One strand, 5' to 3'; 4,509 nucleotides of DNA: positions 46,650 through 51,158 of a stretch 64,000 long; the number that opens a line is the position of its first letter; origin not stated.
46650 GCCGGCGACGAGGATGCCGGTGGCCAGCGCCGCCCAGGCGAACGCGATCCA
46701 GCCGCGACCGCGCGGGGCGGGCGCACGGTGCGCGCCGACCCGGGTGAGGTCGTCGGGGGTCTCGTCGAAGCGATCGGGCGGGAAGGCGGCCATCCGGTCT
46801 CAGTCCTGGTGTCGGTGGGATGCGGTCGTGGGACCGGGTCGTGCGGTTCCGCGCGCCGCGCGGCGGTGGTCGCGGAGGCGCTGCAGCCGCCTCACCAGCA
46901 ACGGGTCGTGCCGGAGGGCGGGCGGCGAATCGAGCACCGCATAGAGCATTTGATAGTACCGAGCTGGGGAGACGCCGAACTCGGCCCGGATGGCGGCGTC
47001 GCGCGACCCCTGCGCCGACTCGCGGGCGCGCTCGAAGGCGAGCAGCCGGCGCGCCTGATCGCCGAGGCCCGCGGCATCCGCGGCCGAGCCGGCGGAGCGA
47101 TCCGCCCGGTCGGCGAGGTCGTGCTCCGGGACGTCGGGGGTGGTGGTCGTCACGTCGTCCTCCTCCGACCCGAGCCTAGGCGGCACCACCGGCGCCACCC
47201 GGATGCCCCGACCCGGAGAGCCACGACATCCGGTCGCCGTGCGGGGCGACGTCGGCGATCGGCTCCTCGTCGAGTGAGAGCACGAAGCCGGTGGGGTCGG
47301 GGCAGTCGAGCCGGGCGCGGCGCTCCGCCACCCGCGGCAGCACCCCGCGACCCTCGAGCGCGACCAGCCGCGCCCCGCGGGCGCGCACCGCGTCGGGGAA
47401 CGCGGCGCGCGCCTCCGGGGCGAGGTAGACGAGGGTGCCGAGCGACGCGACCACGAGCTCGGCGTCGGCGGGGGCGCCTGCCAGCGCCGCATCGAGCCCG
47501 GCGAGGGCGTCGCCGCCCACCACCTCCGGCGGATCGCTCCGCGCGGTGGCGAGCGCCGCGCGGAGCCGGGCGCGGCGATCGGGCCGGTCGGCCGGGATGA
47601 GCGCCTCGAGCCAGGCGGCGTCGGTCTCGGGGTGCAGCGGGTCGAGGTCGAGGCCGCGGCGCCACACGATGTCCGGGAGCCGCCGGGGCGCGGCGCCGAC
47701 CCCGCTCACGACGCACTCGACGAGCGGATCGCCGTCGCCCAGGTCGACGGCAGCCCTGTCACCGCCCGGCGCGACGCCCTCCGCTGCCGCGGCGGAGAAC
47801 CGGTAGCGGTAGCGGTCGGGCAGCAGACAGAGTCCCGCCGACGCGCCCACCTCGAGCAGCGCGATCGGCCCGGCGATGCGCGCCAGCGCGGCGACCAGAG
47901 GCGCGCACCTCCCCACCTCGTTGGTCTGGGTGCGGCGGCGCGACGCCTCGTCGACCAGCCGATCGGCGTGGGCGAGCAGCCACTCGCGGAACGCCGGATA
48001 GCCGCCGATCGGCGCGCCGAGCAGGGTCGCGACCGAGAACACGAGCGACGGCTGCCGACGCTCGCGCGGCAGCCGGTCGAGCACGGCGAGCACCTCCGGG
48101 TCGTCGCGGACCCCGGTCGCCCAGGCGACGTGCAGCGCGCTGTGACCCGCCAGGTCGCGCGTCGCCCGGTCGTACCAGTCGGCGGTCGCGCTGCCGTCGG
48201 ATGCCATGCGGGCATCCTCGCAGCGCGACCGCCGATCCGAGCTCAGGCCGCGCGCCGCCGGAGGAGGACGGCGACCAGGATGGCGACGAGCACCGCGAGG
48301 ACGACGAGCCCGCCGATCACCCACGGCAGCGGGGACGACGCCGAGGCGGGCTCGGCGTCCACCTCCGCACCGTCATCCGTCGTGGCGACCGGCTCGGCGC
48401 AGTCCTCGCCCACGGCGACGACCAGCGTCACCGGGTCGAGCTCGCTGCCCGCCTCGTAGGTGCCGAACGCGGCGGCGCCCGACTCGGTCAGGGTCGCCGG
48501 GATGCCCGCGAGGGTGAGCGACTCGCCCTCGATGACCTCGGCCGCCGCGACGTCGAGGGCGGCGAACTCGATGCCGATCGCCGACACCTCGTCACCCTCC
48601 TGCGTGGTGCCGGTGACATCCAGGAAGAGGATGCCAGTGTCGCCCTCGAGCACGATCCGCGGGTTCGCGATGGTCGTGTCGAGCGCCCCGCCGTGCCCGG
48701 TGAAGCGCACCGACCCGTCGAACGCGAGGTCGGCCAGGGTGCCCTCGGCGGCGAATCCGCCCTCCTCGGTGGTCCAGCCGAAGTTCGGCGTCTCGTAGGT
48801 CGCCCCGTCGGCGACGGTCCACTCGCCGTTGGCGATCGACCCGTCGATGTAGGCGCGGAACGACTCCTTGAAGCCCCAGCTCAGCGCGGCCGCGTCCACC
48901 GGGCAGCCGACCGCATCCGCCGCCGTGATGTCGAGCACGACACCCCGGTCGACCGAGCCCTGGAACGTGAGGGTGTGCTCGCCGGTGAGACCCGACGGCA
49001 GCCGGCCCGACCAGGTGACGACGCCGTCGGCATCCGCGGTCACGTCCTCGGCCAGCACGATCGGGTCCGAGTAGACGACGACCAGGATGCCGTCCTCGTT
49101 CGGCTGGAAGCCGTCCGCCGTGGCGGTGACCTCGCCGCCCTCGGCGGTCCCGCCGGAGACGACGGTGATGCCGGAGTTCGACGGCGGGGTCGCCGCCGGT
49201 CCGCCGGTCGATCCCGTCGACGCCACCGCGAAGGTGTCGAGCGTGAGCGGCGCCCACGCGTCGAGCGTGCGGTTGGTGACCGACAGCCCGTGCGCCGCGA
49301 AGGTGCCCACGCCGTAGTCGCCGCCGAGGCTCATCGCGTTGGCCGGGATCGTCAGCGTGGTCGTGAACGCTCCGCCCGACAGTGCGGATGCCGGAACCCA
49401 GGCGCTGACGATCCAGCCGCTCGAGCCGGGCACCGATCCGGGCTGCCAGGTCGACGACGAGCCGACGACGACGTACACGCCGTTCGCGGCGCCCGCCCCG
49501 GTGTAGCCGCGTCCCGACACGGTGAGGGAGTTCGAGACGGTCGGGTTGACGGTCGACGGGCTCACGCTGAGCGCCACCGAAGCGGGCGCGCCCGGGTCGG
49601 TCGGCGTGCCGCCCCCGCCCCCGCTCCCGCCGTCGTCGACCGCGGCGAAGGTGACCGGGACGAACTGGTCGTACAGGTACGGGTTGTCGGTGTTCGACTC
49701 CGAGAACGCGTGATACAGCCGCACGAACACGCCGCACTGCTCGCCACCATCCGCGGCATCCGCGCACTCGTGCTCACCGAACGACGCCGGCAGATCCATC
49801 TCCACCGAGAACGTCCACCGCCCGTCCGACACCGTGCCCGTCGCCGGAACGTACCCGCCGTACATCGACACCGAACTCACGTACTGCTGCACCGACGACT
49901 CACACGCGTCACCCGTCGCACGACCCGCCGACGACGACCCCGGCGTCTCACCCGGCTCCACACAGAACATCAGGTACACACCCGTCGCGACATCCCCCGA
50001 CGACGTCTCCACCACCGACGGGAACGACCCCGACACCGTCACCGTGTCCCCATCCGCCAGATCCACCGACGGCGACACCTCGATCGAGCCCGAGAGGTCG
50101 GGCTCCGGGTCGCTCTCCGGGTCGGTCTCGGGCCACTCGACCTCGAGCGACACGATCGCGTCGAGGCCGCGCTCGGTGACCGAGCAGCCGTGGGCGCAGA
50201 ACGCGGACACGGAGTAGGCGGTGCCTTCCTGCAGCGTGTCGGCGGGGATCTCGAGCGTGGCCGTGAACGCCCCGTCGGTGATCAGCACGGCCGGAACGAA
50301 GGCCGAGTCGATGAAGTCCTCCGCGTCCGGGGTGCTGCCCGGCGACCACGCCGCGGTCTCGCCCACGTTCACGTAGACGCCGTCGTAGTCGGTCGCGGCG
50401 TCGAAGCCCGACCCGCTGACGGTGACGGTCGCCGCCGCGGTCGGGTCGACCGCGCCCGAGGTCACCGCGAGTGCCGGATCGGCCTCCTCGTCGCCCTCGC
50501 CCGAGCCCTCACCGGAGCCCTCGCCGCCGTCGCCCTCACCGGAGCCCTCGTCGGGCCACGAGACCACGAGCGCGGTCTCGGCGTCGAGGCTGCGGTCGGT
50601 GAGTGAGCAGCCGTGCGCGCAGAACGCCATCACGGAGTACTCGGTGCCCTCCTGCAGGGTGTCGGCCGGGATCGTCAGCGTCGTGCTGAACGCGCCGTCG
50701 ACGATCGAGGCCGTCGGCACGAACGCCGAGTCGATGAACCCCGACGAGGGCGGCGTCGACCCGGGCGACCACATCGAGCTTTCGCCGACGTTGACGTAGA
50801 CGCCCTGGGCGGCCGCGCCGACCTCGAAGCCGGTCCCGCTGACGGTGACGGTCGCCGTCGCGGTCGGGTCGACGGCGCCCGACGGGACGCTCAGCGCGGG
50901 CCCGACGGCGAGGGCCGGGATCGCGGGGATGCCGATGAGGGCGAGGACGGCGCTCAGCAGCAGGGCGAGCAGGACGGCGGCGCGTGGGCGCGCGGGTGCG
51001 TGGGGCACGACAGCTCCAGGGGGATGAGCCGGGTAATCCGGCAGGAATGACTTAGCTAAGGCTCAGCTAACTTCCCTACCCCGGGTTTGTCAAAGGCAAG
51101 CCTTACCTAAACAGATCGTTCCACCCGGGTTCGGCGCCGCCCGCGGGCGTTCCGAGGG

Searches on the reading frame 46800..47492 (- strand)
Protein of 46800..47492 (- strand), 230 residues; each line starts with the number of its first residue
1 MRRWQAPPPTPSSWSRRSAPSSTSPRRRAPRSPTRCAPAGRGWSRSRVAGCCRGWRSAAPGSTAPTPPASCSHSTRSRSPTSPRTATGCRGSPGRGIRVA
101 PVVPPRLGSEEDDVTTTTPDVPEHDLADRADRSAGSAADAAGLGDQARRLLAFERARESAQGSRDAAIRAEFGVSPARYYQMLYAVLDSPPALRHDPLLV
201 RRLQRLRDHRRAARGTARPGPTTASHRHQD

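Call 4: search_protein_families(library=pfam, proteins=[window:46800-47492:-], max_evalue=0.01)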
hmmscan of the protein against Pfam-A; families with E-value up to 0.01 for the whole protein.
window:46800-47492:- (230 aa): 1 family
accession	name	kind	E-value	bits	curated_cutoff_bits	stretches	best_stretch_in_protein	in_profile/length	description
PF11662.13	DUF3263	-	1.7e-24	85.9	22.3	1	143-214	2-73/74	Protein of unknown function (DUF3263)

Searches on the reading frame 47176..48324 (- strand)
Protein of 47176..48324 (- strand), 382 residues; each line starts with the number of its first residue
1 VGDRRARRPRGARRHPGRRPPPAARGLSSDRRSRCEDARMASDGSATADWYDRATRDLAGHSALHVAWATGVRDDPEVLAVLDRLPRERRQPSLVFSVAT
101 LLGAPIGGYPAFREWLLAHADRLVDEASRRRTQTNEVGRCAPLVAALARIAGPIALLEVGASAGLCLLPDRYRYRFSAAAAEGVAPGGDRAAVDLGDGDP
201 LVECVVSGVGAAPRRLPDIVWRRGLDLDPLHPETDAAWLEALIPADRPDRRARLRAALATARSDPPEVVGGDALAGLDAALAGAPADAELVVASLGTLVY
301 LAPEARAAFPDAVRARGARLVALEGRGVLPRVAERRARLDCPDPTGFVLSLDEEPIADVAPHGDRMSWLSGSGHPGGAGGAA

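Call 4: search_protein_families(library=pfam, proteins=[window:47176-48324:-], max_evalue=0.01)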
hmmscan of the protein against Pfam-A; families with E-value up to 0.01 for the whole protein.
window:47176-48324:- (382 aa): 1 family
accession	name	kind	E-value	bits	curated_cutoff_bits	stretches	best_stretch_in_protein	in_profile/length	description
PF10094.14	DUF2332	-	6.8e-54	184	25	1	54-368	8-334/334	Uncharacterized protein conserved in bacteria (DUF2332)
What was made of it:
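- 46224..48207 (-): DUF2332, DUF3263 and LytR_C genes, co-directional and tightly spaced. They are possible, but unproven, downstream members of the transcription unit. Pfam hits (call 4).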

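Call 55: search_solved_structures(query=window:47176-48207:-, max_evalue=1)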
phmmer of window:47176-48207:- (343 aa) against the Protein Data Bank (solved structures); distinct sequences matched with E-value up to 1: 5.
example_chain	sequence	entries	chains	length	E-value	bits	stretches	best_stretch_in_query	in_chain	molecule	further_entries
8ysx_E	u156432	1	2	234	0.34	13.3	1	114-174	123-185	Proteasome subunit beta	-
7awe_I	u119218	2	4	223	0.37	13.2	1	114-174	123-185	Proteasome subunit beta type-10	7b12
6avo_B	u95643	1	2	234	0.41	13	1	114-174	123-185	Proteasome subunit beta type-10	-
8yvg_E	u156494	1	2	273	0.42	13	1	114-174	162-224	Proteasome subunit beta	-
6e5b_H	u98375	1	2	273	0.52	12.7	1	114-174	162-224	Proteasome subunit beta type-10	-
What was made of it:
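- Tried and rejected: PDB sequence search for DUF2332: only noise (call 55).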

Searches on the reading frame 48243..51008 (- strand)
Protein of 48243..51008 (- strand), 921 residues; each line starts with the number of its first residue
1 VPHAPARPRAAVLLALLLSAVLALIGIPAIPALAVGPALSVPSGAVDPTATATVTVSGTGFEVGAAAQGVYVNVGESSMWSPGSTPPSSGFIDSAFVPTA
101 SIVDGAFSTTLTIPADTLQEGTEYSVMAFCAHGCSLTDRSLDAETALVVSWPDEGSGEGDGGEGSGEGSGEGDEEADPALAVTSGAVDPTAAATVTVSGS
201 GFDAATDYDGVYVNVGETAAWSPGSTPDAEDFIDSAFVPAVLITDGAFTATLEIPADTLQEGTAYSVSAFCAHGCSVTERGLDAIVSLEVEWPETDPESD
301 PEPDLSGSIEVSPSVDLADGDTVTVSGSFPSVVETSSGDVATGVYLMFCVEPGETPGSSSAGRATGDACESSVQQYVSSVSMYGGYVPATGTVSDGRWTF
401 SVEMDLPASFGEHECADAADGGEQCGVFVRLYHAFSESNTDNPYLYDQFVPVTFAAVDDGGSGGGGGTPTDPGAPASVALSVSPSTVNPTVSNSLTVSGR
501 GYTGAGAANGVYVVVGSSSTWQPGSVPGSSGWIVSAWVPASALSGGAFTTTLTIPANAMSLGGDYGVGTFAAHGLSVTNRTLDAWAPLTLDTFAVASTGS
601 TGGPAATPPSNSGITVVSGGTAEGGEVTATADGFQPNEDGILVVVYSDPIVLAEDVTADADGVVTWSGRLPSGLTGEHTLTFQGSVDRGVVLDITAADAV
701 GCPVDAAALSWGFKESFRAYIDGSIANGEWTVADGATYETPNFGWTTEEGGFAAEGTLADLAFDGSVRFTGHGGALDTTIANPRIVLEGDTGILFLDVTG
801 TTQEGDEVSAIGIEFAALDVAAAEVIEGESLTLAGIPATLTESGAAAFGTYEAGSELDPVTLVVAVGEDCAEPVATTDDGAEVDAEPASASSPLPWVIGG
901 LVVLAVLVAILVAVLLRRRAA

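Call 4: search_protein_families(library=pfam, proteins=[window:48243-51008:-], max_evalue=0.01)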
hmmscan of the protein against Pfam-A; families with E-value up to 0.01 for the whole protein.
window:48243-51008:- (921 aa): 1 family
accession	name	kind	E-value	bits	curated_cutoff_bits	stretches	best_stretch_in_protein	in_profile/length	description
PF04213.18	HtaA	-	1.8e-44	152.7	24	1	707-862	2-163/164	Htaa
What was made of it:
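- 48243..51008 (-): Target gene for a 921-aa surface protein. It has a signal peptide, three Ig-like repeats (residues 40-148, 181-289, 481-589), one HtaA/CR heme-binding domain (707-862) and a C-terminal membrane anchor. Pfam HtaA at 152.7 bits (call 4).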

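Call 8: find_homologous_proteins(query=window:48243-51008:-, max_evalue=1e-10)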
Query window:48243-51008:- (921 aa): 30 proteins with E <= 1e-10 among 8000 candidates.
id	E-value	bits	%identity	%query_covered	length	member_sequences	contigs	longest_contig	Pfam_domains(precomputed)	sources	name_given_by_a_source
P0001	0.0e+0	1924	98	100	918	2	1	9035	PF04213.19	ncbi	-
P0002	2.1e-248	845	56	72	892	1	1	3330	PF04213.19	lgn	-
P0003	5.4e-229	781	56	67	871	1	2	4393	PF04213.19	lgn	-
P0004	3.8e-221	755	43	90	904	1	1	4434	PF04213.19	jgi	jgi:hypothetical protein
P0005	8.5e-211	721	52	67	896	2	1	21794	PF04213.19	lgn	-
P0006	2.7e-203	696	51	65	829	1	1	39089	PF04213.19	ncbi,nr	ncbi:MAG TPA: HtaA domain-containing protein [Pseudolysinimonas sp.]|nr:HtaA domain-containing prote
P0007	3.2e-184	633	53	35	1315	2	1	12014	PF16640.12,PF04213.19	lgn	-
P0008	5.7e-184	632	53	32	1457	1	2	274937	PF16640.12,PF04213.19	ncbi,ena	-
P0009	2.3e-173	597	54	34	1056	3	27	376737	PF05887.17,PF04213.19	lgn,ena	-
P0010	2.5e-161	557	50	33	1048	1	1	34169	PF04213.19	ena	-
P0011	8.5e-140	486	45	34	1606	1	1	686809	PF02095.22,PF04213.19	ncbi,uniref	ncbi:HtaA domain-containing protein [Agromyces sp. Marseille-Q5079]|uniref:HtaA domain-containing pr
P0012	6.1e-114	400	50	29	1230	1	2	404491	PF04213.19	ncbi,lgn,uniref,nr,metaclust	ncbi:HtaA domain-containing protein [Demequina mangrovi]|uniref:Htaa protein n=1 Tax=Demequina mangr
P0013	4.4e-111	391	50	16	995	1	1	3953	PF04213.19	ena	-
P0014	1.2e-104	370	40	48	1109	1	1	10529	PF00960.26,PF16640.12,PF04213.19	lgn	-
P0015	3.2e-81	292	29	43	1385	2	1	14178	PF04213.19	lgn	-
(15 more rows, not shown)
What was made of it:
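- Tried and rejected: The same repeat occurs in SLH-domain proteins (call 8).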

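Call 11: find_related_loci(query=A1, collection=genome_contigs, flank=7000)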
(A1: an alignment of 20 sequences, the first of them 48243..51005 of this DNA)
Query A1 (920 aa) in genome_contigs; peptide patterns used: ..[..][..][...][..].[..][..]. (x = any residue, [..] = any of these).
586 stretches matched a pattern; 582 encode a relative of the query (tblastn E <= 1e-3); the best 80 are kept; 80 distinct loci.
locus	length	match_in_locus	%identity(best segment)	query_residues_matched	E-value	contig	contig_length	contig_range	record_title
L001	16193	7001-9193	53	52-866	1e-166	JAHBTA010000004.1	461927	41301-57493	MAG: Microbacteriaceae bacterium isolate ACE_ACT14 ACT14_4, whole genome shotgun sequence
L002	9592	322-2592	51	36-901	2e-166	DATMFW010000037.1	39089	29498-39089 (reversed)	MAG TPA_asm: Pseudolysinimonas sp. isolate SMAG_U13473 k141_51138, whole genome shotgun sequence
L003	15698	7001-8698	56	29-896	5e-133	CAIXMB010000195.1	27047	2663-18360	MAG: uncultured actinobacterium isolate KTt_bin-1256 genome assembly, contig: bin-1256:195/204, whole genome shotgun seq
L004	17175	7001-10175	58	38-918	2e-132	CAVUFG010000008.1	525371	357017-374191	MAG: uncultured Actinomycetota bacterium isolate MFD02581.bin.2.178 genome assembly, contig: contig_51585, whole genome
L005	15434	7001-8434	53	25-903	7e-130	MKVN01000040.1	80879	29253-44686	MAG: Micrococcales bacterium 73-13 scnpilot_expt_750_p_scaffold_753, whole genome shotgun sequence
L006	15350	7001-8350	56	475-919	6e-143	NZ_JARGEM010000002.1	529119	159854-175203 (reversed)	Salinibacterium metalliresistens strain H3M29-4 spades_K_25_97_2, whole genome shotgun sequence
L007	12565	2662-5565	63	589-898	1e-108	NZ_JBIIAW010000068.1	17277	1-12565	MAG: Pseudolysinimonas sp. isolate ME2000-06-06pf_3300042549_group1_bin93 Rohwer_bin155_scaffold_1573_c1, whole genome s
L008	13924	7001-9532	56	555-914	1e-104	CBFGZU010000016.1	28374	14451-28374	MAG TPA_asm: uncultured Pseudolysinimonas sp. isolate SRR29654727_binner123_Refined_32 genome assembly, contig: ERZ27252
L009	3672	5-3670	72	617-869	1e-104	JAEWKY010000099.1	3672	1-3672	MAG: Actinomycetes bacterium isolate OH_PBrB_68 k127_301974, whole genome shotgun sequence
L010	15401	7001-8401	61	603-896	1e-99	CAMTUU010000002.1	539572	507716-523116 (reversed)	MAG: uncultured Microbacteriaceae bacterium isolate G04_MAG_00002 genome assembly, contig: G04_MAG_00002_000000000003, w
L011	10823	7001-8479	60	603-920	1e-92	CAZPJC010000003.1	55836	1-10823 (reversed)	MAG TPA_asm: uncultured Schumannella sp. isolate SRP062349_co2_182 genome assembly, contig: NODE_336_length_55836_cov_26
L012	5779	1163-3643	62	172-881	7e-92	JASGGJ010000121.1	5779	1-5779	MAG: Protaetiibacter sp. isolate 5H245 JMF-2111-06-0005.hyb.bin.245_120, whole genome shotgun sequence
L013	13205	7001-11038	57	2-920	2e-97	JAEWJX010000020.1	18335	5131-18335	MAG: Actinomycetes bacterium isolate OH_PBrB_17 k127_690275, whole genome shotgun sequence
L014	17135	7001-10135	58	407-891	2e-90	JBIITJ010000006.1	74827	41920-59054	MAG: Rhodoglobus sp. isolate ME2004-06-11_3300042997_group2_bin79 Rohwer_bin158_scaffold_127_c1, whole genome shotgun se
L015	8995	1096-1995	61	593-889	7e-90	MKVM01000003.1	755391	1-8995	MAG: Micrococcales bacterium 72-143 scnpilot_expt_750_bf_scaffold_42, whole genome shotgun sequence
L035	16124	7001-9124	53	603-864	4e-78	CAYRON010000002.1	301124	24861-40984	MAG TPA_asm: uncultured Salinibacterium sp. isolate SRP193066_co1_219 genome assembly, contig: NODE_55_length_301124_cov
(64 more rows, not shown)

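Call 21: find_encoding_contigs(protein=P0001, flank=6000, max_places=3)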
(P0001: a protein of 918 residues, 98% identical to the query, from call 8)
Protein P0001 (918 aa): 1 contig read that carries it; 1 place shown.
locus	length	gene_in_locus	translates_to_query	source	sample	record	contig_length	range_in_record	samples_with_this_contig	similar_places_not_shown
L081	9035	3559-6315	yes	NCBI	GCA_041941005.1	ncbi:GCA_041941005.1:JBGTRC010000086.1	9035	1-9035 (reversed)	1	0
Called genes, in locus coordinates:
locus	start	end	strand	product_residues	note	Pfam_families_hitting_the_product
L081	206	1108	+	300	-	PF13462:Thioredoxin_4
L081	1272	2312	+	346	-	PF04657:DMT_YdcZ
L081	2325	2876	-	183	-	PF00881:Nitroreductase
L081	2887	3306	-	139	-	PF01641:SelR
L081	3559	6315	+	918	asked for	PF04213:HtaA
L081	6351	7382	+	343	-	PF10094:DUF2332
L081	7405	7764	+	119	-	PF11662:DUF3263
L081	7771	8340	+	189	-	PF13399:LytR_C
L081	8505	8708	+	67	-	PF00313:CSD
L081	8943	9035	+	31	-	?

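Call 26: search_protein_families(library=pfam, proteins=[L035:9445-10554:-], max_evalue=0.001)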
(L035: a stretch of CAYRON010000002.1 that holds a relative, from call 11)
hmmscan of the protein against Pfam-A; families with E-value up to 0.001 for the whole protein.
L035:9445-10554:- (369 aa): 1 family
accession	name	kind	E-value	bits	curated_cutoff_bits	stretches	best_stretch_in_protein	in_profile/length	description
PF01497.23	Peripla_BP_2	-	3.8e-31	108.7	27.5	1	112-341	6-231/235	Periplasmic binding protein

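Call 32: search_solved_structures(query=window:48243-51008:-, show_alignments=3, max_evalue=0.01)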
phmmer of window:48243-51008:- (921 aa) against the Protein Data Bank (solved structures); distinct sequences matched with E-value up to 0.01: 4.
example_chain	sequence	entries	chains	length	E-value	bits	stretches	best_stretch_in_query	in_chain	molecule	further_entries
6jsa_A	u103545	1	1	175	8.3e-24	87.2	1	704-867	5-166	Hypothetical membrane protein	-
8smu_A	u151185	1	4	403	4e-23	84.9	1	701-867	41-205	HtaACR2 integral fusion within enhanced green fluorescent protein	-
6jsc_A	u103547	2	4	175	3.3e-22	81.9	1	704-867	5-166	Hypothetical membrane protein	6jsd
6js9_A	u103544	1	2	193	5.7e-16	61.3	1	707-860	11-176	Hypothetical membrane protein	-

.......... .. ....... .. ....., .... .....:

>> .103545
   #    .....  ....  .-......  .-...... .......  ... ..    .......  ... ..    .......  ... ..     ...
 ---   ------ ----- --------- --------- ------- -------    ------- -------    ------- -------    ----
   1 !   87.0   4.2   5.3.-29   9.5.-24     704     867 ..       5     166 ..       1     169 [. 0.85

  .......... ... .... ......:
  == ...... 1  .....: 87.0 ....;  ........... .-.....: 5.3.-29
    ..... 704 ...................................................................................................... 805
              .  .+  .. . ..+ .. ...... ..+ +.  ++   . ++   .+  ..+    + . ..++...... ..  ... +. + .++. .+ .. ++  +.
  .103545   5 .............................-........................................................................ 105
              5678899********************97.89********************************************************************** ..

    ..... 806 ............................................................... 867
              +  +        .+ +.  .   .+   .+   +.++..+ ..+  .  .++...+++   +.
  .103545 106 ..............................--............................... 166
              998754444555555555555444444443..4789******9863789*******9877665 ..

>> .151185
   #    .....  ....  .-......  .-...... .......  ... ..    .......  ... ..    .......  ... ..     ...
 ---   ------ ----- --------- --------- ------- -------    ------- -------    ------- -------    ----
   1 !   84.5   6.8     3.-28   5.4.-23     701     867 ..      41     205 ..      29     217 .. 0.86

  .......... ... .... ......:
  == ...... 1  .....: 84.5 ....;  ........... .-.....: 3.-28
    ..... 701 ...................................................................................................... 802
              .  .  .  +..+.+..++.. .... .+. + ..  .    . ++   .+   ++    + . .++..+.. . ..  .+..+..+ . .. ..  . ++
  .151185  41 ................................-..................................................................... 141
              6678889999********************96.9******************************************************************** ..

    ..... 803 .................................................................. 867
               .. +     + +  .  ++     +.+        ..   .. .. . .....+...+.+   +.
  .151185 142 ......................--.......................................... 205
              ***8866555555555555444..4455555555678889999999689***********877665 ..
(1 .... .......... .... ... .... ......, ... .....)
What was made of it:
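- On HtaA / CR-domain hemin-binding surface proteins: E = 8e-24 to C. glutamicum HtaA 6jsa, and 4e-23 to C. diphtheriae HtaA-CR2 8smu (call 32).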

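Call 53: list_cluster_members(proteins=[P0001])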
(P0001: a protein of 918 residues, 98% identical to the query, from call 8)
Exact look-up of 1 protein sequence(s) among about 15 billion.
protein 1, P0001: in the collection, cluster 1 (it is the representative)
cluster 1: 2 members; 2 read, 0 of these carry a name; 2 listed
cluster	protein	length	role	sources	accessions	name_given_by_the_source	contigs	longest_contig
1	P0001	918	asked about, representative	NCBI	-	-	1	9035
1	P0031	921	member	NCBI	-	-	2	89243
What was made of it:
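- Tried and rejected: Organism name: the cluster look-up gave no name (call 53).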
